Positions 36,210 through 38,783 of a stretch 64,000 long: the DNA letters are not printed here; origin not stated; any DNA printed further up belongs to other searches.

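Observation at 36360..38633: Giant pilin-like protein with seven tandem ~45-aa repeats (candidate beta-propeller adhesin on a type IV pilus)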

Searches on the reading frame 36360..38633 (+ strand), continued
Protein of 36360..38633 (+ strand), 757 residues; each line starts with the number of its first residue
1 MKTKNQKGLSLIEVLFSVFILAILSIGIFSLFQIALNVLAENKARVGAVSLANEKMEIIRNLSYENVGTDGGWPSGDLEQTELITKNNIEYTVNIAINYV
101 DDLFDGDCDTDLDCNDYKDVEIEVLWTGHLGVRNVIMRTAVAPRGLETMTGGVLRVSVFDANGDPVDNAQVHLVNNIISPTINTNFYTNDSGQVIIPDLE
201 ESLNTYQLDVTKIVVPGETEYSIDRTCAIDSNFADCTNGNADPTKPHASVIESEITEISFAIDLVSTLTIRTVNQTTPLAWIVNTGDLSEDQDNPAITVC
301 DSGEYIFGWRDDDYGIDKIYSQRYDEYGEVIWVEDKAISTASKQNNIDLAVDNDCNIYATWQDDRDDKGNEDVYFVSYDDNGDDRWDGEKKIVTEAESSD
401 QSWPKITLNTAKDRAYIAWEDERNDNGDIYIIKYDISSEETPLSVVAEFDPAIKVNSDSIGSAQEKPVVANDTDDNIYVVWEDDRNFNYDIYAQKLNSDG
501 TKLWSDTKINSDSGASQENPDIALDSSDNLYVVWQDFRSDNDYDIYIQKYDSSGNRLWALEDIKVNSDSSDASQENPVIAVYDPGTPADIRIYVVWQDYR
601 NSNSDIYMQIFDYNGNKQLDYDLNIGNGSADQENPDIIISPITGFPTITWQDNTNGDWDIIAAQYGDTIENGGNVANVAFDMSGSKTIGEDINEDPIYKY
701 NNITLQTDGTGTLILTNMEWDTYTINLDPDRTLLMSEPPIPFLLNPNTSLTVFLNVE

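Call 21: fold_search(model_id=the predicted structure, library=pdb)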
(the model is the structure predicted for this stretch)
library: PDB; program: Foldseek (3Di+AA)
matches with E <= 10: 935; with E <= 0.001: 306
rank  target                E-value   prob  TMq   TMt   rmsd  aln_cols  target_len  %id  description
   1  7ron                  1.9e-12  1.00  0.38  0.46  10.1       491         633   16  Crystal structure of the Friedel-Crafts alkylating enzyme CylK from Cylindospermum licheniforme (released 2022-03-23)
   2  7fh7                  3.0e-11  1.00  0.37  0.43  10.1       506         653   16  Friedel-Crafts alkylation enzyme CylK mutant Y37F (released 2022-02-16)
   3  7fh8                  8.1e-11  1.00  0.37  0.43   5.9       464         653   16  Friedel-Crafts alkylation enzyme CylK mutant H391A (released 2022-02-16)
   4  7fh6                  1.0e-10  1.00  0.38  0.43   6.9       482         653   16  Friedel-Crafts alkylation enzyme CylK (released 2022-02-16)
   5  8gn6_A                1.8e-10  1.00  0.31  0.44  18.9       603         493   10  Crystallization of Sialidase from Porphyromonas gingivalis (released 2023-04-19)
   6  7esk_A                1.2e-09  1.00  0.36  0.60   6.9       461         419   11  Crystal structure of a L-rhamnose-alpha-1,4-D-glucuronate lyase from Fusarium oxysporum 12S, Ligand free form (released 2021-08-04)
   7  7esn_A                1.2e-09  1.00  0.37  0.59   7.0       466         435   11  Crystal structure of a L-rhamnose-alpha-1,4-D-glucuronate lyase from Fusarium oxysporum 12S, H105F Rha-GlcA complex (released 2021-08-04)
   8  8t1z                  1.2e-09  1.00  0.31  0.43  18.0       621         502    9  Crystal Structure of Porphyromonas gingivalis Sialidase (PG_0352) Bound to Neu5Ac (NANA) (released 2023-10-04)
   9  8feb                  2.0e-09  1.00  0.30  0.43  18.1       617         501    9  Crystal Structure of Porphyromonas gingivalis Sialidase (PG_0352) (released 2023-10-04)
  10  7esl                  2.3e-09  1.00  0.38  0.63   5.9       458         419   11  Crystal structure of a L-rhamnose-alpha-1,4-D-glucuronate lyase from Fusarium oxysporum 12S, N247A N-glycan free form (released 2021-08-04)
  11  8t24                  2.3e-09  1.00  0.30  0.43  19.7       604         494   10  Crystal Structure of Porphyromonas gingivalis Sialidase (PG_0352)- Fructose bound in CBM (released 2023-10-04)
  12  8t26                  4.0e-09  1.00  0.30  0.43  19.4       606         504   10  Crystal Structure of Porphyromonas gingivalis Sialidase (PG_0352) D219A mutant bound to 3'-Sialyllactose (only Neu5Ac vi (released 2023-10-04)
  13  5muk                  1.1e-08  1.00  0.30  0.55  10.0       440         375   11  Glycoside Hydrolase BT3686 (released 2017-04-26)
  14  5mum                  1.4e-08  1.00  0.34  0.60   7.3       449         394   10  Glycoside Hydrolase BACINT_00347 (released 2017-04-26)
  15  5mvh                  1.4e-08  1.00  0.38  0.67   5.0       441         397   12  Glycoside Hydrolase BACCELL_00856 (released 2017-04-26)
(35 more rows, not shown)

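Call 22: search_solved_structures(query=A1, max_evalue=1, show_alignments=2)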
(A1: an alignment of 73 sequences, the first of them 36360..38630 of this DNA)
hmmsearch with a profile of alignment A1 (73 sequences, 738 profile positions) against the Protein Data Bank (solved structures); distinct sequences matched with E-value up to 1: 11.
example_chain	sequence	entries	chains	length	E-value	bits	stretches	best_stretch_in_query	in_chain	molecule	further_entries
7fh8_A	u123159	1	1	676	6.1e-10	41.2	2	424-607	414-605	CylK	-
7fh6_A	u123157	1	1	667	3.8e-09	38.6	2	424-606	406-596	CylK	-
7fh7_A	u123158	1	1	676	4.4e-09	38.3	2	424-606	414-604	CylK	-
7ron_A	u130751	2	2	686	4.5e-09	38.3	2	424-606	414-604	CylK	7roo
9egp_A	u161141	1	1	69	0.008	17.6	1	5-38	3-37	Geopilin domain 1 protein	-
7tgg_A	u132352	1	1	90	0.011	17.1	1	4-42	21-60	Geopilin domain 1 protein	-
3e8v_A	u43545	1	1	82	0.032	15.7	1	163-206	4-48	Possible transglutaminase-family protein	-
9laa_A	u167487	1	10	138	0.069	14.5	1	3-29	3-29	Type IV pilin protein PilA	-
9lab_B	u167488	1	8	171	0.19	13.1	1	8-31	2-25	MSHA major pilin subunit MshA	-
4r7x_A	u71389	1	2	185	0.6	11.4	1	252-345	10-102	Arrestin domain-containing protein 3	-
4r7v_A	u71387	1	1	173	0.75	11.1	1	258-345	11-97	Arrestin domain-containing protein 3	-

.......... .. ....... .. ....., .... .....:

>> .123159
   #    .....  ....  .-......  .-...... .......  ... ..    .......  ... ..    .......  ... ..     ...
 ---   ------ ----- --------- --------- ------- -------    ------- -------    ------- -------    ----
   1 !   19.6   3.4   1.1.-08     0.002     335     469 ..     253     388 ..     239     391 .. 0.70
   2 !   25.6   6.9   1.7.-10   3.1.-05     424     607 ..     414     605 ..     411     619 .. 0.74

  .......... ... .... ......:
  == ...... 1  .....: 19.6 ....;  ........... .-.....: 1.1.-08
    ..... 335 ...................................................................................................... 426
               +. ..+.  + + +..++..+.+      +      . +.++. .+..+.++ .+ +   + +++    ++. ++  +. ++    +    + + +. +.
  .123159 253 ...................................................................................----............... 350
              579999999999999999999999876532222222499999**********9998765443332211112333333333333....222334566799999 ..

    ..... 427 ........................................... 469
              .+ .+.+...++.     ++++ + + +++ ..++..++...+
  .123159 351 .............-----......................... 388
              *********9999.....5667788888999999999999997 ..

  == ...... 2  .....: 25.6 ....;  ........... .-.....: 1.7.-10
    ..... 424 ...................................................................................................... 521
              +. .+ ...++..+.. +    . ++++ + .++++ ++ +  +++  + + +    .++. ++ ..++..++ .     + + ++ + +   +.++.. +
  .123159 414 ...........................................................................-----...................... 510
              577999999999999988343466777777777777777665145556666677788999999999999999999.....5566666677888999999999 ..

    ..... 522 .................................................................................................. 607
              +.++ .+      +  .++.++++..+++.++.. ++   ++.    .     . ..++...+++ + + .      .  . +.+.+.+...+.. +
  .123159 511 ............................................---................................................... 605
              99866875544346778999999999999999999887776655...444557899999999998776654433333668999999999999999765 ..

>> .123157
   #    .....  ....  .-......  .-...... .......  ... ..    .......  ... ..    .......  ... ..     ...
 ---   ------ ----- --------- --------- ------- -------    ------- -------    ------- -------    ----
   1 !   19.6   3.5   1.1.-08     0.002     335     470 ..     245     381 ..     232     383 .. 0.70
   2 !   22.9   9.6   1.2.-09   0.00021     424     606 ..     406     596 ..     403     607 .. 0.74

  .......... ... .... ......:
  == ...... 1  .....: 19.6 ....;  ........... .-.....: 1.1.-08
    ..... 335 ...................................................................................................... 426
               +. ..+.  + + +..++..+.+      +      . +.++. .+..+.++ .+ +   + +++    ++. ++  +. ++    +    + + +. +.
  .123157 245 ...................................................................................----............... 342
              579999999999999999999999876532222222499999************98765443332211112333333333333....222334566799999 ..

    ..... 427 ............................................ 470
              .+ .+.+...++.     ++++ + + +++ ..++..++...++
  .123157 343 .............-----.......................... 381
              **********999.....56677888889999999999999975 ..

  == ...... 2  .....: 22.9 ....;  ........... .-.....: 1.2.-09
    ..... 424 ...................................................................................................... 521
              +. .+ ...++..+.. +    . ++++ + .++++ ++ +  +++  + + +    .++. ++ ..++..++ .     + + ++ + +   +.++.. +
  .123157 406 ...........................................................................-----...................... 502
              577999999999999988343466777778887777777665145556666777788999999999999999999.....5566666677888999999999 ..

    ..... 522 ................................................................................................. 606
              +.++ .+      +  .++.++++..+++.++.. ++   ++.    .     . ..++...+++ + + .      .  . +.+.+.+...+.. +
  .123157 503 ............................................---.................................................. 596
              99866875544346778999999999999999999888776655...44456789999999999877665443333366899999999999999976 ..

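Call 33: find_encoding_contigs(protein=P0037, flank=8000, max_places=1)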
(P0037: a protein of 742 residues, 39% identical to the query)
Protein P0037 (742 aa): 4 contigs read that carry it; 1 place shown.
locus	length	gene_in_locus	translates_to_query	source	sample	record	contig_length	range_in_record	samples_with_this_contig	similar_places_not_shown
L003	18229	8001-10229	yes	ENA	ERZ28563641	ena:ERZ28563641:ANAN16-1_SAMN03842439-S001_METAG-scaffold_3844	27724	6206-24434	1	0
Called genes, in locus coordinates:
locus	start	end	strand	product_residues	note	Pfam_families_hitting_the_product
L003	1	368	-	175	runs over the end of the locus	PF00156:Pribosyltran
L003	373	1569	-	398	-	PF03033:Glyco_transf_28, PF04101:Glyco_tran_28_C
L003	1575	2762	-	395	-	PF01098:FTSW_RODA_SPOVE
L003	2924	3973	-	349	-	PF00953:Glycos_transf_4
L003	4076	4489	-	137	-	-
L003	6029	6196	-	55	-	-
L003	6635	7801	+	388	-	PF00482:T2SSF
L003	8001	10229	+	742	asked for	PF13620:CarboxypepD_reg (weak)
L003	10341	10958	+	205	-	PF07963:N_methyl (faint)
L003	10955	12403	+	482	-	-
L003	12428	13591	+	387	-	PF11104:PilM_2, PF06723:MreB_Mbl (faint), PF14450:FtsA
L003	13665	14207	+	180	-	-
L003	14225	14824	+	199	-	-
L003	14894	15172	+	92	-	-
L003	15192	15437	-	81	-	PF01106:NifU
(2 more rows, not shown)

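Call 34: find_encoding_contigs(protein=P0025, flank=8000, max_places=1)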
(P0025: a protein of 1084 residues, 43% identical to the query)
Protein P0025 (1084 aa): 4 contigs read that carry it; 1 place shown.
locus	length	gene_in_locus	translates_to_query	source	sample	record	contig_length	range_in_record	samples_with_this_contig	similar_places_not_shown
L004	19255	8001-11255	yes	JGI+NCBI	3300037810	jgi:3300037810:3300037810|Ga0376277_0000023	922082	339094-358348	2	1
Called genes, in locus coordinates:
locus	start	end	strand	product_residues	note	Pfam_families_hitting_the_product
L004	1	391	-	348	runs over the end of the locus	PF03033:Glyco_transf_28, PF04101:Glyco_tran_28_C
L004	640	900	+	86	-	-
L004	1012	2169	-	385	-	PF01098:FTSW_RODA_SPOVE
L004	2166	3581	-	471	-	PF21799:MurD-like_N, PF08245:Mur_ligase_M, PF02875:Mur_ligase_C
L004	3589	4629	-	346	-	PF10555:MraY_sig1 (faint), PF00953:Glycos_transf_4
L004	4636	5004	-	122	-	-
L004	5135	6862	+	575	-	PF05157:MshEN, PF00437:T2SSE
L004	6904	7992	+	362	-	PF00482:T2SSF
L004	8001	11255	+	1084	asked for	PF13620:CarboxypepD_reg (weak)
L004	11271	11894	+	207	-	PF07963:N_methyl (weak)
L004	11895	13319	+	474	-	-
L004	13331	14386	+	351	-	PF11104:PilM_2, PF06723:MreB_Mbl (faint), PF14450:FtsA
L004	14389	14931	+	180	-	-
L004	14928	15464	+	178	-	-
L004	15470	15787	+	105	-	-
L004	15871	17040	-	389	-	PF00266:Aminotran_5, PF01212:Beta_elim_lyase (weak)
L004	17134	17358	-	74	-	PF01106:NifU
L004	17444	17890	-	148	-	PF01592:NifU_N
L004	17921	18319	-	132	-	PF02082:Rrf2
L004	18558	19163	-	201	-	PF13671:AAA_33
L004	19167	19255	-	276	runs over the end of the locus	PF13529:Peptidase_C39_2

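Call 39: search_protein_families(library=pfam, proteins=[L004:8001-11252:+], max_evalue=0.01)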
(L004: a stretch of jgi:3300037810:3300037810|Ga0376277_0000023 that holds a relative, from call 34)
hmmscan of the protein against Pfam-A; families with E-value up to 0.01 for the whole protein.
L004:8001-11252:+ (1084 aa): 3 families
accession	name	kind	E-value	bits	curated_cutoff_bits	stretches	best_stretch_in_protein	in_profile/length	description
PF13620.12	CarboxypepD_reg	-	3.4e-07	30.9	32.3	1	163-224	6-63/82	Carboxypeptidase regulatory-like domain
PF15892.11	BNR_4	-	0.00098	19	27.3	0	326-438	72-188/272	BNR repeat-containing family member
PF07963.17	N_methyl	-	0.0024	17.8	21.2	1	6-30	2-26/27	Prokaryotic N-terminal methylation motif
